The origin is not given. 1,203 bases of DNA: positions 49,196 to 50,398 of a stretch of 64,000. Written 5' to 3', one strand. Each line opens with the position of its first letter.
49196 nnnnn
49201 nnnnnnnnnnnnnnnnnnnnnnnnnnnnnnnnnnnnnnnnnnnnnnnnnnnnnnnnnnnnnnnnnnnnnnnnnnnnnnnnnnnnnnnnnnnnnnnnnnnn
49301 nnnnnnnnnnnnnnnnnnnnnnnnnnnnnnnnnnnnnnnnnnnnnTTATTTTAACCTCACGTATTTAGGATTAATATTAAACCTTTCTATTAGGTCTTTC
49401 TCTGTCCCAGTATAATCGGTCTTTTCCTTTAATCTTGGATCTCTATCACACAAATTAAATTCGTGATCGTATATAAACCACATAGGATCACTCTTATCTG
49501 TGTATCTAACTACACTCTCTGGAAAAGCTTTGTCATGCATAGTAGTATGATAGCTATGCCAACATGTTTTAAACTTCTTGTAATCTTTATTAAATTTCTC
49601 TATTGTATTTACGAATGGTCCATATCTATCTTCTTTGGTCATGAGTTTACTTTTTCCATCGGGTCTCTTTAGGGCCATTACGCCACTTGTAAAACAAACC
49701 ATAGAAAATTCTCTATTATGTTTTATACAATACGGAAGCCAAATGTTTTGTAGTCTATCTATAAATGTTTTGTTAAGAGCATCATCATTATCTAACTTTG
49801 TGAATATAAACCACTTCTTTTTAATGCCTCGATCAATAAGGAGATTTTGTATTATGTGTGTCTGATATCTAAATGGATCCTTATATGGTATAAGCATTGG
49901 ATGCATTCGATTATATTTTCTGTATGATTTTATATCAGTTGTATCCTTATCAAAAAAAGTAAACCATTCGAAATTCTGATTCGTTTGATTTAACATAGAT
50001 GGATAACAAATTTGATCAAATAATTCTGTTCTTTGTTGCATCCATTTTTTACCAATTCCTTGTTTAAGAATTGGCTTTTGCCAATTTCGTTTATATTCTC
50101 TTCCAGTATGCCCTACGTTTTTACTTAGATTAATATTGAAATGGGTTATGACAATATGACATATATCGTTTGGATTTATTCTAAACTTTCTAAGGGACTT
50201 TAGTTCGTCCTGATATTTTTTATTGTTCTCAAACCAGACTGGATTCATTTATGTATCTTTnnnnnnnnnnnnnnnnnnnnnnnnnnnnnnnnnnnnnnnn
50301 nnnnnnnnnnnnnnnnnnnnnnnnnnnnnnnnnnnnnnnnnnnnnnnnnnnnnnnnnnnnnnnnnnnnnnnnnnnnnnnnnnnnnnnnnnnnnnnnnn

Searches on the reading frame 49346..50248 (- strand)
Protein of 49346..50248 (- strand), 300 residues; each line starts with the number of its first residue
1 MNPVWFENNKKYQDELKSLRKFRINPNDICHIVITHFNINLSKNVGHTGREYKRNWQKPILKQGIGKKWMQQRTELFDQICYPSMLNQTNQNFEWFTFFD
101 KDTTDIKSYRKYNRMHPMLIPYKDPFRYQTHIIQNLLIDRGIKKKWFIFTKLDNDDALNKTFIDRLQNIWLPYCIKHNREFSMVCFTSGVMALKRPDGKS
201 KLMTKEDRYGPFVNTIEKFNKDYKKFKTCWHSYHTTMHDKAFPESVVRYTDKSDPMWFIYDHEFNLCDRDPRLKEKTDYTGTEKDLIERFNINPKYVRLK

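Call 70: search_protein_families(library=pfam, proteins=[window:49346-50248:-], max_evalue=0.0001)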
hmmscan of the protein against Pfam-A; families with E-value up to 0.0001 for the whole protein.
window:49346-50248:- (300 aa): 1 family
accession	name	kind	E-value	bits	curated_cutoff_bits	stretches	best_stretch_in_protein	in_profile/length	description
PF11316.14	Rhamno_transf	-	1.3e-18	67.8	23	1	67-267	33-228/235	Putative rhamnosyl transferase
